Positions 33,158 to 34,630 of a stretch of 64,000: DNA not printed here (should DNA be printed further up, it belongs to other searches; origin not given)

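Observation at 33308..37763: Tight UbiD-MFP-ABC NBD-GT21 glycosyltransferase operon: candidate glycolipid synthesis/export module lacking a canonical permease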

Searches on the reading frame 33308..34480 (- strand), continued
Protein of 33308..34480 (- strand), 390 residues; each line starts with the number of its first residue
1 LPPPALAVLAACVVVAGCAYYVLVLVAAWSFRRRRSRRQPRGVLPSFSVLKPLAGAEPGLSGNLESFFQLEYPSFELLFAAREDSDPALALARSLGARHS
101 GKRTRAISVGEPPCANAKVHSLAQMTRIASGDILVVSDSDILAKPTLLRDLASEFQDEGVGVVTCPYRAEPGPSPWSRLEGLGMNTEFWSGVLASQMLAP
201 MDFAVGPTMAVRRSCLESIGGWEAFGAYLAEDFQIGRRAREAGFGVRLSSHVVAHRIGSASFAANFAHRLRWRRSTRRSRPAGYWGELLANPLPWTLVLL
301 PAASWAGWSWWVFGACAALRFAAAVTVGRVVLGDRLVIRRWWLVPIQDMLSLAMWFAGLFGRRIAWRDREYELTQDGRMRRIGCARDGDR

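Call 53: search_protein_families(library=ncbifam, proteins=[L074:9896-11077:+, L074:11074-12237:-, L062:9869-11005:+, L012:9977-11125:+, L022:9974-11152:+, L074:4932-5645:+], max_evalue=1e-30)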
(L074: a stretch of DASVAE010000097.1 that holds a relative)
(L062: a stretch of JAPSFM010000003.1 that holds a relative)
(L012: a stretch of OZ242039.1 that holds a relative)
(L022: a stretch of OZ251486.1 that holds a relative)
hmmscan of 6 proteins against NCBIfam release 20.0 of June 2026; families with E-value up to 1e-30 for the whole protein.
L074:9896-11077:+ (393 aa): 1 family
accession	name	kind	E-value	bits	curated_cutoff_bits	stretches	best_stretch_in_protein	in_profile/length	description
TIGR03472.1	HpnI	equivalog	8.5e-104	347.3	310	1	21-387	3-370/373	bacteriohopanetetrol glucosamine biosynthesis glycosyltransferase HpnI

L074:11074-12237:- (387 aa): 1 family
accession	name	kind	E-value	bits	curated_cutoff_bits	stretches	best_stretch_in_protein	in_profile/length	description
TIGR03472.1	HpnI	equivalog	3.1e-109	365.2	310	1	15-382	10-367/373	bacteriohopanetetrol glucosamine biosynthesis glycosyltransferase HpnI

L062:9869-11005:+ (378 aa): 1 family
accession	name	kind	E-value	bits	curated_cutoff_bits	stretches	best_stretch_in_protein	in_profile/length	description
TIGR03472.1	HpnI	equivalog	3.9e-100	335.3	310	1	4-374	3-371/373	bacteriohopanetetrol glucosamine biosynthesis glycosyltransferase HpnI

L012:9977-11125:+ (382 aa): 1 family
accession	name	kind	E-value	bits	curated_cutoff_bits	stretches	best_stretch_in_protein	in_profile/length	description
TIGR03472.1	HpnI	equivalog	1.1e-94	317.3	310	1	5-378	7-371/373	bacteriohopanetetrol glucosamine biosynthesis glycosyltransferase HpnI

L022:9974-11152:+ (392 aa): 1 family
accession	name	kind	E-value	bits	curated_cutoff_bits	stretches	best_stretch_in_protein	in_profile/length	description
TIGR03472.1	HpnI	equivalog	4.5e-97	325.2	310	1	9-383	7-371/373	bacteriohopanetetrol glucosamine biosynthesis glycosyltransferase HpnI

L074:4932-5645:+ (237 aa): 68 families (the best 25 are shown)
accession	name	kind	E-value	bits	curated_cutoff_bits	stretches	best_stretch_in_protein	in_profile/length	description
NF038007.1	ABC_ATP_DarD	equivalog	1.5e-67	227.3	375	1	16-230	2-215/218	darobactin export ABC transporter ATP-binding protein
TIGR02211.1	LolD_lipo_ex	equivalog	1.8e-65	220.5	307.75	1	16-233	2-219/221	lipoprotein-releasing ABC transporter ATP-binding protein LolD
TIGR02673.1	FtsE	equivalog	8.6e-63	211.8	264.85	1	17-230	3-212/214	cell division ATP-binding protein FtsE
NF007826.0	PRK10535.1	equivalog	5.5e-61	206.6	966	1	14-229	3-217/648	macrolide ABC transporter ATP-binding protein/permease MacB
TIGR02982.1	heterocyst_DevA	subfamily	7e-60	202.3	295.8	1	15-233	1-219/220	ABC exporter ATP-binding subunit, DevA family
TIGR03608.1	L_ocin_972_ABC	subfamily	1.4e-58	197.8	254.85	1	31-223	10-201/206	putative bacteriocin export ABC transporter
NF007879.0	PRK10584.1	equivalog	4.6e-58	196.6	336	1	13-232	4-223/228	putative ABC transporter ATP-binding protein YbbA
NF008639.0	PRK11629.1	equivalog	6.3e-58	195.9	360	1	15-221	6-212/234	lipoprotein-releasing ABC transporter ATP-binding protein LolD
NF040933.2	ABC_arch_GlcV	equivalog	1.1e-54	185.7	450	1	16-219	3-205/357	glucose ABC transporter ATP-binding protein GlcV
TIGR01186.1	proV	subfamily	2.1e-53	181.7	326.6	1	33-216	7-190/363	betaine/proline/choline family ABC transporter ATP-binding protein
TIGR02314.1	ABC_MetN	equivalog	5.4e-52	176.9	499.7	1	16-216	2-201/343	methionine ABC transporter ATP-binding protein MetN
TIGR03265.1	PhnT2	equivalog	1.9e-51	175.4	457.7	1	15-218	4-197/353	putative 2-aminoethylphosphonate ABC transporter ATP-binding protein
NF006987.0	PRK09452.1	equivalog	3.2e-50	170.9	482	1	7-218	9-210/378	spermidine/putrescine ABC transporter ATP-binding protein PotA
TIGR02315.1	ABC_phnC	equivalog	1e-49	169.1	266.1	1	16-222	2-213/243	phosphonate ABC transporter ATP-binding protein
TIGR00968.1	3a0106s01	subfamily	7.3e-49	166.4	342.75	1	21-219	6-194/237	sulfate ABC transporter ATP-binding protein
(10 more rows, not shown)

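Call 57: search_protein_families(library=ncbifam, proteins=[L074:12255-13514:-, L074:13604-14836:-, L058:15307-16536:-, L074:1155-2306:+, L074:2307-3509:+, L074:3550-4935:+], max_evalue=1e-10)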
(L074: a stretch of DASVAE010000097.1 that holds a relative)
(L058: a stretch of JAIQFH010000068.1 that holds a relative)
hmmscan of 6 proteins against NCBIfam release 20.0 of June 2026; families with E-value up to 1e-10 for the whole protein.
L074:12255-13514:- (419 aa): 2 families
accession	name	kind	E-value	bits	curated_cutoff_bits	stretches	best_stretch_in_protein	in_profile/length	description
NF007826.0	PRK10535.1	equivalog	8e-61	206.1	966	1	5-417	253-646/648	macrolide ABC transporter ATP-binding protein/permease MacB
TIGR03434.1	ADOP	subfamily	3.1e-36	124.8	622.3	1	17-419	410-803/803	ADOP family duplicated permease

L074:13604-14836:- (410 aa): 2 families
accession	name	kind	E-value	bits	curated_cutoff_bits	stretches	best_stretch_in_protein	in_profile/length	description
NF007826.0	PRK10535.1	equivalog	4.7e-52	177.1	966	1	3-407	254-646/648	macrolide ABC transporter ATP-binding protein/permease MacB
TIGR03434.1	ADOP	subfamily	8.8e-40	136.5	622.3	1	116-409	519-803/803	ADOP family duplicated permease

L058:15307-16536:- (409 aa): 2 families
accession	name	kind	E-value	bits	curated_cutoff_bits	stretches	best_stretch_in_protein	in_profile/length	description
NF007826.0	PRK10535.1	equivalog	1.9e-50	171.8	966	1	3-406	254-646/648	macrolide ABC transporter ATP-binding protein/permease MacB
TIGR03434.1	ADOP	subfamily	5.2e-36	124.1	622.3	1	110-408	514-803/803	ADOP family duplicated permease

L074:1155-2306:+ (383 aa): 3 families
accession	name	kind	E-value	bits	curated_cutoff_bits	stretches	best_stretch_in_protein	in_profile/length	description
TIGR03434.1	ADOP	subfamily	2.5e-16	59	622.3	1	213-381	233-401/803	ADOP family duplicated permease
NF007826.0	PRK10535.1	equivalog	5.3e-12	44.8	966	1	259-379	536-645/648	macrolide ABC transporter ATP-binding protein/permease MacB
TIGR02212.1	lolCE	equivalog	7e-11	41.7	362.45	0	118-380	126-409/411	lipoprotein-releasing ABC transporter permease subunit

L074:2307-3509:+ (400 aa): 2 families
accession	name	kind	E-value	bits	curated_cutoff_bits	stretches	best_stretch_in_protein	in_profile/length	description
TIGR03434.1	ADOP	subfamily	1.1e-14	53.5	622.3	1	10-399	5-400/803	ADOP family duplicated permease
TIGR02212.1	lolCE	equivalog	1.8e-12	47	362.45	1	183-399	181-409/411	lipoprotein-releasing ABC transporter permease subunit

L074:3550-4935:+ (461 aa): 10 families
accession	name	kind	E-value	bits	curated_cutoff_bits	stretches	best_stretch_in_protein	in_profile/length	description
TIGR01730.1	RND_mfp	subfamily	3.2e-54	184.1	94.9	2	232-457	114-321/322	efflux RND transporter periplasmic adaptor subunit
NF002939.0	PRK03598.1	equivalog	4.7e-45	154.2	393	1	91-348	43-290/332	secretion protein HlyD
TIGR00998.1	8a0101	subfamily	2.6e-25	89.1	390.8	1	88-341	38-284/334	EmrA/EmrK family multidrug efflux transporter periplasmic adaptor subunit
NF008606.0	PRK11578.1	equivalog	3.3e-23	82.4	342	1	39-444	13-363/371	macrolide transporter subunit MacA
TIGR00999.1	8a0102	subfamily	4.6e-22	78.4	319.3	1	156-449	20-270/271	CzcB/NccB family metal efflux transporter periplasmic adaptor subunit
NF007785.0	PRK10476.1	equivalog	5.2e-21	74.8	376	1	82-277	39-233/347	multidrug transporter subunit MdtN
NF008589.1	PRK11556.1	equivalog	3.5e-18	65.7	391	0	71-148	63-140/392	MdtA/MuxA family multidrug efflux RND transporter periplasmic adaptor subunit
TIGR02971.1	heterocyst_DevB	subfamily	1.1e-16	61.2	129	1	99-344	23-284/327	ABC exporter membrane fusion protein, DevB family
TIGR01843.1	type_I_hlyD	subfamily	7.7e-16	58.1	208.65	0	81-217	31-166/422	HlyD family type I secretion periplasmic adaptor subunit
NF011715.0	PRK15136.1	equivalog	1.2e-12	47.1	563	1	88-336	57-290/390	multidrug efflux MFS transporter periplasmic adaptor subunit EmrA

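Call 72: predict_structure(alignment_id=A3)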
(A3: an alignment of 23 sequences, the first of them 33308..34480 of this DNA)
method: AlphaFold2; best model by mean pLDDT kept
length: 390 residues; sequences in the alignment: 23
mean_pLDDT: 91.2   pTM: 0.89
mean pLDDT of the five models: 91.2, 90.6, 90.0, 89.8, 89.7
residues with pLDDT >= 90: 291; 70-90: 84; 50-70: 9; < 50: 6
segments of 3 or more residues with pLDDT < 50: 385-390
pLDDT, mean of each block of 10 residues (from residue 1): 82 96 96 77 90 88 95 96 95 97 97 91 98 94 94 94 95 90 94 91 89 98 93 94 95 86 87 87 86 94 94 97 96 91 93 92 86 91 57
secondary structure, 60 per line:
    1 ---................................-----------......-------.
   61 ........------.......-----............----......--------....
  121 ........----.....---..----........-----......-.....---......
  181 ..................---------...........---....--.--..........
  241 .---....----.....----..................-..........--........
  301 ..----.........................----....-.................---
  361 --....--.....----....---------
elements in order: H4-35 E47-52 H60-68 E75-81 H87-98 E103-108 H117-128 E133-137 H147-154 E160-165 E167-171 H175-198 E208-212 H213-218 H222-225 H231-241 E245-248 E253-257 H262-279 H281-290 H293-302 H307-331 H336-339 H341-357 E363-366 E369-373 E378-381

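Call 75: fold_search(model_id=the predicted structure, library=pdb)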
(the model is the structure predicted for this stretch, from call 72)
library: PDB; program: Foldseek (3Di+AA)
matches with E <= 10: 1380; with E <= 0.001: 291
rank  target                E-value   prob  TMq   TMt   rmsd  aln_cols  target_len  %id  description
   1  6yv7_B                9.5e-15  1.00  0.53  0.59   9.1       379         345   18  Mannosyltransferase PcManGT from Pyrobaculum calidifontis (released 2020-07-22)
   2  6yv7_A                2.0e-14  1.00  0.53  0.59  10.9       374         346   18  Mannosyltransferase PcManGT from Pyrobaculum calidifontis (released 2020-07-22)
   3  9yq5_A                1.2e-12  1.00  0.59  0.48   9.3       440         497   14  Chlorella virus hyaluronan synthase bound to an inserted UDP-GlcA (released 2025-12-10)
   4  4p00_A                3.1e-12  1.00  0.57  0.34   7.0       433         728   17  Bacterial Cellulose Synthase in complex with cyclic-di-GMP and UDP (released 2014-04-09)
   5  9b8v_E                5.0e-12  1.00  0.56  0.30   6.7       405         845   14  AlphaFold2 informed cryo-EM model of the E. coli cellulose synthase BcsAG3B6 complex (released 2025-02-19)
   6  9yq2_A                6.9e-12  1.00  0.60  0.49  10.8       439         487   14  Chlorella virus hyaluronan synthase bound to DDM (released 2025-12-10)
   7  7sp7_A                1.5e-11  1.00  0.57  0.46  12.0       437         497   12  Chlorella virus hyaluronan synthase inhibited by UDP (released 2022-04-06)
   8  8sne_A                1.7e-11  1.00  0.57  0.47   9.2       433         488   14  Chlorella virus Hyaluronan Synthase bound to GlcA extended GlcNAc primer and UDP (released 2024-05-01)
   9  7sp8_A                1.8e-11  1.00  0.57  0.46  12.7       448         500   13  Chlorella virus Hyaluronan Synthase bound to UDP-GlcNAc (released 2022-04-06)
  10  5ej1_A                3.3e-11  1.00  0.50  0.29  12.1       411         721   19  Pre-translocation state of bacterial cellulose synthase (released 2016-03-30)
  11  9yq4_A                3.5e-11  1.00  0.57  0.46  11.4       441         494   12  Chlorella virus hyaluronan synthase bound to a proofreading UDP-GlcA (released 2025-12-10)
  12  8snc_A                4.1e-11  1.00  0.63  0.51   7.6       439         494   14  Chlorella virus Hyaluronan Synthase bound to GlcA extended GlcNAc primer (released 2024-05-01)
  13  9fmv_A                4.3e-11  1.00  0.48  0.28   8.3       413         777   13  Cryo-EM structure of the c-di-GMP-free synthase:pEtN transferase complex (BcsA-Bct-G3) from the E. coli cellulose secr (released 2024-10-16)
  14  7sp9_A                6.6e-11  1.00  0.61  0.49   8.9       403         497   13  Chlorella virus Hyaluronan Synthase in the GlcNAc-primed channel-closed state (released 2022-04-06)
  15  8smp_A                7.7e-11  1.00  0.58  0.44  13.7       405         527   14  Xenopus laevis hyaluronan synthase 1, UDP-bound, gating loop inserted state (released 2024-05-01)
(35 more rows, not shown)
